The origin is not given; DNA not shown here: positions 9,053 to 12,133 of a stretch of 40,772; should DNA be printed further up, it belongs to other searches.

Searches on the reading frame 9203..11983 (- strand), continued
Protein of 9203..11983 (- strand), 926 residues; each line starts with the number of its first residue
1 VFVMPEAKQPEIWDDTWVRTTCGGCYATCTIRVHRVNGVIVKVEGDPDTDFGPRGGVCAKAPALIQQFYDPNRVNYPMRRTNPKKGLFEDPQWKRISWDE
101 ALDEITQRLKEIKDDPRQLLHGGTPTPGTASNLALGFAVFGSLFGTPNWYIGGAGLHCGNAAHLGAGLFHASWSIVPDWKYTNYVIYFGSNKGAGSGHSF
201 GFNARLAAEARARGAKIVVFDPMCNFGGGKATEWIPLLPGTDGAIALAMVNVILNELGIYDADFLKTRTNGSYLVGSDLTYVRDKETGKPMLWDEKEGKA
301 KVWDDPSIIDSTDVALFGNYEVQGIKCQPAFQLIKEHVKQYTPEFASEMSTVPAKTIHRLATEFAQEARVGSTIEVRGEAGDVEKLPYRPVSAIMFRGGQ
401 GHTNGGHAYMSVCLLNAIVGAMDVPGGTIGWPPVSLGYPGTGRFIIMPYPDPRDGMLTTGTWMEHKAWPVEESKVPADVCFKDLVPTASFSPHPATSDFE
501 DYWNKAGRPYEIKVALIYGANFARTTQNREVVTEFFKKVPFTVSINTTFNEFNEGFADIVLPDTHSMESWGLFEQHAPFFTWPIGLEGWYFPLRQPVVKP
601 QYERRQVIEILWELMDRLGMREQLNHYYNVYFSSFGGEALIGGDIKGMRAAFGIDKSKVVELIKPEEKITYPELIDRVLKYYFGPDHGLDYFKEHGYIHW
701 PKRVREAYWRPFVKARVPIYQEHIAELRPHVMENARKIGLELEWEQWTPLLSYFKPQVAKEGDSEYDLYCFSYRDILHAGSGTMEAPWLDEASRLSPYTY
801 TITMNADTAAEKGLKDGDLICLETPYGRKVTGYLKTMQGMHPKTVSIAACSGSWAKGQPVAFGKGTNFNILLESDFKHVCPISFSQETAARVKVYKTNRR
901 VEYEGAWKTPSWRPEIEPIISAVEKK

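Call 30: find_encoding_contigs(protein=P0093, flank=10000, max_places=2)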
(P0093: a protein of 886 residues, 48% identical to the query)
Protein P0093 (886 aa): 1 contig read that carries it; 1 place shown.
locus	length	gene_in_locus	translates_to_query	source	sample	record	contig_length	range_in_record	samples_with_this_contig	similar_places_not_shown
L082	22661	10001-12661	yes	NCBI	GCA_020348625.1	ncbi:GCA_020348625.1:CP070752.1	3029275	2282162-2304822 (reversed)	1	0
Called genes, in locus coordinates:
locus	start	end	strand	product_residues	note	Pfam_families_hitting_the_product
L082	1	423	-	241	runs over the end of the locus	PF00005:ABC_tran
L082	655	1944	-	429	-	PF13458:Peripla_BP_6, PF01094:ANF_receptor (weak), PF13433:Peripla_BP_5 (weak)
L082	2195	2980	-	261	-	PF09339:HTH_IclR, PF01614:IclR_C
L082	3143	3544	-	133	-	-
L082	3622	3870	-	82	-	-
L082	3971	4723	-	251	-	PF03486:HI0933_like (weak), PF00890:FAD_binding_2, PF01266:DAO (faint), PF12831:FAD_oxidored (faint)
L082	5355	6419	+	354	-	PF03480:DctP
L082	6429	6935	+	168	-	PF04290:DctQ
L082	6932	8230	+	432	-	PF06808:DctM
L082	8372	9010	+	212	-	PF13187:Fer4_9 (faint), PF12838:Fer4_7 (weak), PF13237:Fer4_10 (weak), PF13247:Fer4_11, PF12838:Fer4_7, PF00037:Fer4 (weak), PF12797:Fer4_2 (weak), PF12837:Fer4_6 (weak), +4 more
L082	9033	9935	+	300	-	PF03916:NrfD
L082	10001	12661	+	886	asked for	PF04879:Molybdop_Fe4S4, PF00384:Molybdopterin, PF01568:Molydop_binding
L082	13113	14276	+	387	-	PF00070:Pyr_redox (faint), PF01266:DAO, PF07992:Pyr_redox_2 (faint), PF13450:NAD_binding_8 (weak)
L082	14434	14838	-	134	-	PF01982:CTP-dep_RFKase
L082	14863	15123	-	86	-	-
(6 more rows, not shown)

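Call 31: search_protein_families(library=ncbifam, max_evalue=1e-30, proteins=[L081:11042-11605:+, L081:11608-11874:+, L081:11877-13079:+, L081:13095-14366:+, L081:14376-15710:+])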
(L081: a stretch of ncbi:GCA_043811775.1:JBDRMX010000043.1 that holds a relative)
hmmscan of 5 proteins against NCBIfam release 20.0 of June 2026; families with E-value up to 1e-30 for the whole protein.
L081:11042-11605:+ (187 aa): 5 families
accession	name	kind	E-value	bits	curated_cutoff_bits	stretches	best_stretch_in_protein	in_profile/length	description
TIGR02175.1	PorC_KorC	subfamily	3.4e-58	196.3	81.1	1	1-179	1-175/177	2-oxoacid:acceptor oxidoreductase, gamma subunit, pyruvate/2-ketoisovalerate family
NF045762.1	PhenlGlyoxDHPadE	equivalog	2e-54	184.3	300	1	1-180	1-180/187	NADH-dependent phenylglyoxylate dehydrogenase subunit gamma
NF006321.0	PRK08534.1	equivalog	1.9e-53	180.8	225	1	1-179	1-177/181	pyruvate ferredoxin oxidoreductase subunit gamma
NF040683.1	PorC_Meth_Thtga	equivalog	5.2e-53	179.4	270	1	1-180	1-174/177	pyruvate synthase subunit PorC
NF010632.0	PRK14029.1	equivalog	1.6e-52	177.9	335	1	1-178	1-179/185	pyruvate/ketoisovalerate ferredoxin oxidoreductase subunit gamma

L081:11608-11874:+ (88 aa): 0 families

L081:11877-13079:+ (400 aa): 9 families
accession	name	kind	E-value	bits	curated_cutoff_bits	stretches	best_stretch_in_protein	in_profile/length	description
NF045764.1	PhenlGlyoxDHPadG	equivalog_domain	2.1e-125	418.4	700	1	10-398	3-395/398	NADH-dependent phenylglyoxylate dehydrogenase subunit alpha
NF040682.1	PorA_Arch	equivalog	4.9e-121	404.3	550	1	8-399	2-385/387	pyruvate synthase subunit PorA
NF006233.0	PRK08367.1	equivalog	5.2e-105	351.5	625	1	10-399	5-389/394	pyruvate ferredoxin oxidoreductase subunit alpha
NF006232.0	PRK08366.1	equivalog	1.6e-86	290.4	646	1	10-399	8-392/394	2-ketoisovalerate ferredoxin oxidoreductase subunit alpha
NF045791.1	OxalOxredalpha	equivalog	4.6e-85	286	500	1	8-399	3-393/395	oxalate oxidoreductase subunit alpha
NF007201.0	PRK09622.1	equivalog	5.1e-80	269.3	590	1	5-393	6-390/405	2-oxoacid:ferredoxin oxidoreductase subunit alpha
TIGR02176.1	pyruv_ox_red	equivalog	5.2e-40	137.2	911.35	1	11-380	3-376/1167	pyruvate:ferredoxin (flavodoxin) oxidoreductase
NF006412.0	PRK08659.1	equivalog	5.8e-33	114.6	411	1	8-380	4-374/378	2-oxoacid:acceptor oxidoreductase subunit alpha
NF005507.0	PRK07119.1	subfamily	1.9e-32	112.5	399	1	10-329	5-306/352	3-methyl-2-oxobutanoate dehydrogenase subunit VorB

L081:13095-14366:+ (423 aa): 10 families
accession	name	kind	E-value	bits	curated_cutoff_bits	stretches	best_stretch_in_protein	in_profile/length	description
NF045765.1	PhenlGlyoxDHPadH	equivalog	1.2e-109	367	475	1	4-411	3-412/416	NADH-dependent phenylglyoxylate dehydrogenase subunit epsilon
TIGR02374.1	nitri_red_nirB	equivalog_domain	4.6e-52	177.5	578.35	1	8-393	3-390/794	nitrite reductase large subunit NirB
TIGR03385.1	CoA_CoA_reduc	equivalog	1.3e-51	175.7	578.8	1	7-335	3-340/439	CoA-disulfide reductase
NF003437.0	PRK04965.1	equivalog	6.5e-47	160.3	392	1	5-281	4-278/378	NADH:flavorubredoxin reductase NorW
NF007123.0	PRK09564.1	equivalog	1e-46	159.6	458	1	5-320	2-326/444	CoA-disulfide reductase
NF042949.2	3PPDioc_HcaD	equivalog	1.2e-44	152.7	450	1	6-324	4-323/386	3-phenylpropionate/cinnamic acid dioxygenase ferredoxin--NAD(+) reductase subunit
NF041682.1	ant_diox_AndAa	equivalog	1.6e-43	148.9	650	1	1-385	1-384/406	anthranilate 1,2-dioxygenase system ferredoxin--NAD(+) reductase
NF007286.0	PRK09754.1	equivalog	1.1e-37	129.8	447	1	1-312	1-310/400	phenylpropionate dioxygenase ferredoxin reductase subunit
NF046103.1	NOXase_Strep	equivalog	3.9e-37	128.3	600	1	56-335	53-338/442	H2O-forming NADH oxidase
TIGR02053.1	MerA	equivalog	8.2e-31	107.5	454.45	0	90-312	118-334/465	mercury(II) reductase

L081:14376-15710:+ (444 aa): 4 families
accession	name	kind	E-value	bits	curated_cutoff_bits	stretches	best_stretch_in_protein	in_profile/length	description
NF045766.1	PhenlGlyoxDHPadI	equivalog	1.5e-129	432.6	700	1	7-438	4-440/443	NADH-dependent phenylglyoxylate dehydrogenase subunit beta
NF008819.1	PRK11865.1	equivalog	1.6e-92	310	405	1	146-430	7-295/300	pyruvate synthase subunit PorB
NF008818.0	PRK11864.1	subfamily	7.6e-92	307.6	405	1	146-437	7-298/300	3-methyl-2-oxobutanoate dehydrogenase subunit beta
NF045792.1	OxalOxredbeta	equivalog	5e-61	206.4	590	1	146-432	10-304/311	oxalate oxidoreductase subunit beta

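Call 33: find_homologous_proteins(query=L081:13095-14366:+)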
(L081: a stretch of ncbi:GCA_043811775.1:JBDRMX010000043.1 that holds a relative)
Query L081:13095-14366:+ (423 aa): 1614 proteins with E <= 0.001 among 8000 candidates; the best 120 are listed.
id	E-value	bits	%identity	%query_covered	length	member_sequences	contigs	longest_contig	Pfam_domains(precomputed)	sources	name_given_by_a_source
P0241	8.9e-279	942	100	100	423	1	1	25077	PF01266.31,PF13450.13,PF00890.31,PF07992.21,PF00070.34,PF13738.13,PF18267.8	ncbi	ncbi:MAG: FAD-dependent oxidoreductase [Pseudomonadota bacterium]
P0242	1.6e-212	724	75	100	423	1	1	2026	PF01266.31,PF07992.21,PF00070.34,PF13738.13,PF18267.8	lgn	-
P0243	1.6e-206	704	73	100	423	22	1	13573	PF01266.31,PF01593.31,PF13450.13,PF00890.31,PF07992.21,PF00070.34,PF13738.13,PF03486.21,PF18267.8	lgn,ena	-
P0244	1.2e-204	698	76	95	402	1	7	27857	PF01266.31,PF00890.31,PF07992.21,PF00070.34,PF13738.13,PF01494.26,PF18267.8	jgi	jgi:phenylglyoxylate dehydrogenase epsilon subunit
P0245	1.5e-203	694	72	100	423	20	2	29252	PF01266.31,PF01593.31,PF07992.21,PF00070.34,PF13738.13,PF18267.8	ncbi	ncbi:MAG: FAD-dependent oxidoreductase [Desulfobacteraceae bacterium]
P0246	6.7e-201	686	72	100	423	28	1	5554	PF01266.31,PF07992.21,PF00070.34,PF13738.13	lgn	-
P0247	4.1e-198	676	70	100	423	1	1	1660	PF01266.31,PF01593.31,PF07992.21,PF00070.34,PF13738.13,PF18267.8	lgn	-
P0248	7.5e-197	672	72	98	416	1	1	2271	PF01266.31,PF01593.31,PF13450.13,PF07992.21,PF00070.34,PF13738.13,PF03486.21,PF18267.8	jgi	jgi:phenylglyoxylate dehydrogenase epsilon subunit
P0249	1.3e-196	671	71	98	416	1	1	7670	PF01266.31,PF01593.31,PF07992.21,PF00070.34,PF13738.13,PF18267.8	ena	-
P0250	1.3e-195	668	71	98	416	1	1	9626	PF01266.31,PF01593.31,PF13450.13,PF07992.21,PF00070.34,PF13738.13,PF18267.8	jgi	jgi:phenylglyoxylate dehydrogenase epsilon subunit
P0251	3.4e-195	667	71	98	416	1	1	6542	PF01266.31,PF01593.31,PF07992.21,PF00070.34,PF13738.13,PF03486.21,PF18267.8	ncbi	-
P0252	3.8e-195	667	71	100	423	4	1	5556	PF01266.31,PF01593.31,PF13450.13,PF07992.21,PF00070.34,PF13738.13,PF18267.8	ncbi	-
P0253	8.8e-195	665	70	98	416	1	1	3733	PF01266.31,PF01593.31,PF07992.21,PF00070.34,PF13738.13,PF18267.8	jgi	jgi:phenylglyoxylate dehydrogenase epsilon subunit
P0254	1.0e-194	665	70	98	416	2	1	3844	PF01266.31,PF13450.13,PF07992.21,PF00070.34,PF13738.13,PF18267.8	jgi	jgi:phenylglyoxylate dehydrogenase epsilon subunit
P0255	1.8e-194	664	70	98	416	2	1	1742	PF01266.31,PF01593.31,PF07992.21,PF00070.34,PF13738.13,PF18267.8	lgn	-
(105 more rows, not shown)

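Call 40: search_protein_families(library=pfam, max_evalue=0.0001, proteins=[L079:6345-6854:+, L022:2729-4063:-, L005:15672-16568:+, L029:1802-2578:+, L079:15475-17229:+, L023:3087-4466:-, L054:8483-9253:+, L074:7040-7909:+, L066:20342-21352:+, L006:17920-19326:-])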
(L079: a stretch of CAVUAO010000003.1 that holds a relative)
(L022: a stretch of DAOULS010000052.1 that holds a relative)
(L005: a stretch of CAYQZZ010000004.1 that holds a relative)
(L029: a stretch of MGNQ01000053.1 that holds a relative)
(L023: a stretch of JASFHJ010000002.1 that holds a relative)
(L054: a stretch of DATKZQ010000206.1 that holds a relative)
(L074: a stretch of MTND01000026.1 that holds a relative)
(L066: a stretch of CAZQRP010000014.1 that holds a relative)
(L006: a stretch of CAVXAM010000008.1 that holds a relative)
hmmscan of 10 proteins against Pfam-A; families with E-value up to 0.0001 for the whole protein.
L079:6345-6854:+ (169 aa): 5 families
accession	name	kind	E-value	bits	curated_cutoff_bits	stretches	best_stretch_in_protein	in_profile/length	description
PF01047.28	MarR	-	1.1e-10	41.7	24.6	1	47-101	6-59/59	MarR family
PF12802.13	MarR_2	-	9.4e-09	35.8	27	1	52-100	13-61/61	MarR family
PF13463.12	HTH_27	-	5.9e-08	33.3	22.2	1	51-109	10-68/68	Winged helix DNA-binding domain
PF22381.2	Staph_reg_Sar_Rot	-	1.1e-05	25.8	27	1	36-113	6-82/85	Transcriptional regulator SarA/Rot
PF01978.25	TrmB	-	7.2e-05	23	25.6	0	52-95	16-58/68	Sugar-specific transcriptional regulator TrmB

L022:2729-4063:- (444 aa): 2 families
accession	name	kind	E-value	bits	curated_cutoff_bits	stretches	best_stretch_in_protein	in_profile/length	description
PF14535.12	AMP-binding_C_2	-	8.5e-19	68.1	25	1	349-441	1-96/96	AMP-binding enzyme C-terminal domain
PF00501.34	AMP-binding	-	4.1e-06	26.3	29.9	1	102-299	170-375/384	AMP-binding enzyme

L005:15672-16568:+ (298 aa): 1 family
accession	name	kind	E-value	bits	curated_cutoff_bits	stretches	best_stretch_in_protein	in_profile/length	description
PF01904.24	DUF72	-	4.5e-63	213.6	25.3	1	33-269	8-216/217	Protein of unknown function DUF72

L029:1802-2578:+ (258 aa): 1 family
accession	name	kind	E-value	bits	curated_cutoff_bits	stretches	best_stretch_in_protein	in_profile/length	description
PF01026.27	TatD_DNase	-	1.2e-62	212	27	1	9-256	1-253/253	TatD related DNase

L079:15475-17229:+ (584 aa): 4 families
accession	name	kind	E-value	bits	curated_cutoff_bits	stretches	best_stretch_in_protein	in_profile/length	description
PF02463.25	SMC_N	-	1.5e-13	51.2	40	1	2-532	2-218/220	RecF/RecN/SMC N terminal domain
PF13476.12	AAA_23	-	1.9e-09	38.9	27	1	5-216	2-191/201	AAA domain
PF13555.12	AAA_29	-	9.8e-06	25.7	27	1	16-50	17-50/61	P-loop containing region of AAA domain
PF13401.12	AAA_22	-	8.4e-05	23.3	27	0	23-106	6-65/130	AAA domain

L023:3087-4466:- (459 aa): 1 family
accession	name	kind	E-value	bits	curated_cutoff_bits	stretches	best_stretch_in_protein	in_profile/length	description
PF01554.23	MatE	-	1.1e-51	175.1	24.9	2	24-183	2-161/161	MatE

L054:8483-9253:+ (256 aa): 3 families
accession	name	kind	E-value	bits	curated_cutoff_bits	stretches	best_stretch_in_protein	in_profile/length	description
PF00005.33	ABC_tran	-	3.7e-30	105.7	25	1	22-181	2-136/137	ABC transporter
PF13304.12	AAA_21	-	1.4e-10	42.2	27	1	137-209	221-296/304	AAA domain, putative AbiEii toxin, Type IV TA system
PF12399.14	BCA_ABC_TP_C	-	3.6e-09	36.5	25.5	1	230-254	1-25/27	Branched-chain amino acid ATP-binding cassette transporter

L074:7040-7909:+ (289 aa): 1 family
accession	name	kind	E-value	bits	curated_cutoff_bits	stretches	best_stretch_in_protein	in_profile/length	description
PF02653.21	BPD_transp_2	-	1.9e-44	152.3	26.8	1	12-277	2-269/269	Branched-chain amino acid transport system / permease component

L066:20342-21352:+ (336 aa): 1 family
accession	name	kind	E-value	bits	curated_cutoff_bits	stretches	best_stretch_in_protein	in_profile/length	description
PF02653.21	BPD_transp_2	-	4.5e-39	134.7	26.8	1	34-307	4-268/269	Branched-chain amino acid transport system / permease component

L006:17920-19326:- (468 aa): 5 families
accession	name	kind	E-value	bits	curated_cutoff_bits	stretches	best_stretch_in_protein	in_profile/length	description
PF10996.14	Beta-Casp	-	5e-41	140.4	27.7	1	257-382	1-120/120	Beta-Casp domain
PF07521.17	RMMBL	-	2.4e-19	69.5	21.6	1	396-459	2-63/63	Zn-dependent metallo-hydrolase RNA specificity domain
PF00753.33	Lactamase_B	-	7.4e-13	49.3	22.7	1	19-194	9-152/196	Metallo-beta-lactamase superfamily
PF16661.11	Lactamase_B_6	-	5.4e-12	45.9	27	1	21-190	2-160/193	Metallo-beta-lactamase superfamily domain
PF12706.13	Lactamase_B_2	-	2.5e-10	40.8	27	1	26-92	1-69/200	Beta-lactamase superfamily domain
